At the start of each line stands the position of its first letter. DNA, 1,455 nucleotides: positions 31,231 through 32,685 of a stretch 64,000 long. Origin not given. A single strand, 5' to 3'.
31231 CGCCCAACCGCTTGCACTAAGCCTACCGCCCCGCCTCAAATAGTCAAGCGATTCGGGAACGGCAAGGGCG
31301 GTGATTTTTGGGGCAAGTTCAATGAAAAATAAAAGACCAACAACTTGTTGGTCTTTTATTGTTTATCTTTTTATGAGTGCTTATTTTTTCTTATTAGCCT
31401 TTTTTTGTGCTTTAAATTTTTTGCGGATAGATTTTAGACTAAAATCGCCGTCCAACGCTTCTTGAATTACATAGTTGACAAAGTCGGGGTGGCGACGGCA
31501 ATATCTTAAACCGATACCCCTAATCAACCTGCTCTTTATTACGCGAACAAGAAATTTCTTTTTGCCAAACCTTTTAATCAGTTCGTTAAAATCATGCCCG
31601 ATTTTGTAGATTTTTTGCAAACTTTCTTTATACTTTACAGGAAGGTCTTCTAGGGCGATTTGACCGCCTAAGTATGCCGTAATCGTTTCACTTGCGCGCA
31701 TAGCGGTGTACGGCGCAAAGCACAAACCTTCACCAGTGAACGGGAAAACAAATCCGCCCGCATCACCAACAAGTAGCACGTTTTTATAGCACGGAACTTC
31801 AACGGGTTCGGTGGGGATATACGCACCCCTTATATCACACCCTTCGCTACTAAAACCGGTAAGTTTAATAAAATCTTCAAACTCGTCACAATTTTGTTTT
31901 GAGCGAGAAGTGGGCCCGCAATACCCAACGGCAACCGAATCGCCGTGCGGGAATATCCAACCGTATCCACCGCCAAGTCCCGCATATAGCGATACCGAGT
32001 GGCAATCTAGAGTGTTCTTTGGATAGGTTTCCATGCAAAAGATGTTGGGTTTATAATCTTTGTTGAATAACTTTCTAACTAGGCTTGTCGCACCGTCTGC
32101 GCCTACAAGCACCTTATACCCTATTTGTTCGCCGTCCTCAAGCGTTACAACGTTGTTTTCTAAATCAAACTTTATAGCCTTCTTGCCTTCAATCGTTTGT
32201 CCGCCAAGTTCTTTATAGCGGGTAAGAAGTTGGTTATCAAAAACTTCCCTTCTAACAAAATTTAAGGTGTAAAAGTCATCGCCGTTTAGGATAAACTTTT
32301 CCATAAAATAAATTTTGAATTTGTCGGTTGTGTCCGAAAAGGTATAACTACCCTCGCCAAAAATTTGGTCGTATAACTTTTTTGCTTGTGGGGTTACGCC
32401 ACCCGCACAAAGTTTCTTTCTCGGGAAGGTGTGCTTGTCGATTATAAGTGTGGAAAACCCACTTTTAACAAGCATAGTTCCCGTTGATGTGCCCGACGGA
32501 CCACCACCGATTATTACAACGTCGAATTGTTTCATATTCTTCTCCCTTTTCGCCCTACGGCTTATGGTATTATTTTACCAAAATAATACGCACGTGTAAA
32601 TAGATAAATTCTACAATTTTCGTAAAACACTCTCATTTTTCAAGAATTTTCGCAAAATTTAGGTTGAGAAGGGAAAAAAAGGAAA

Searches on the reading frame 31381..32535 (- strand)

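Call 3: search_protein_families(library=pfam, proteins=[window:31381-32535:-], max_evalue=0.01)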
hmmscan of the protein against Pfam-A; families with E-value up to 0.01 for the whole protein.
window:31381-32535:- (384 aa): 10 families
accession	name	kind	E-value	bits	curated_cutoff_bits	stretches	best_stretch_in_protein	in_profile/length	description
PF01494.25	FAD_binding_3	-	1e-11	45.1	22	1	4-51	2-49/349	FAD binding domain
PF07992.20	Pyr_redox_2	-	3.1e-06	27.3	26.1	1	4-151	1-111/291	Pyridine nucleotide-disulphide oxidoreductase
PF01266.30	DAO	-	4.7e-06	26.8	27.9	1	5-38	1-34/353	FAD dependent oxidoreductase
PF03486.20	HI0933_like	-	9.2e-05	22.4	50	1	5-46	2-43/244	HI0933-like protein Rossmann domain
PF13450.12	NAD_binding_8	-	0.00047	20.8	21.9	1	8-36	1-29/68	NAD(P)-binding Rossmann-like domain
PF12831.13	FAD_oxidored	-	0.001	18.9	27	1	5-37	1-33/416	FAD dependent oxidoreductase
PF05834.18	Lycopene_cycl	-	0.0012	18.5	23.4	0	5-153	1-145/380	Lycopene cyclase protein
PF13738.12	Pyr_redox_3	-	0.0024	17.6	30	0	7-36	1-31/305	Pyridine nucleotide-disulphide oxidoreductase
PF01946.23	Thi4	-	0.0029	17.3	26.2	1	4-38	18-53/235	Thi4 family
PF04820.20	Trp_halogenase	-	0.0099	15.2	21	0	250-296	319-365/458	Tryptophan halogenase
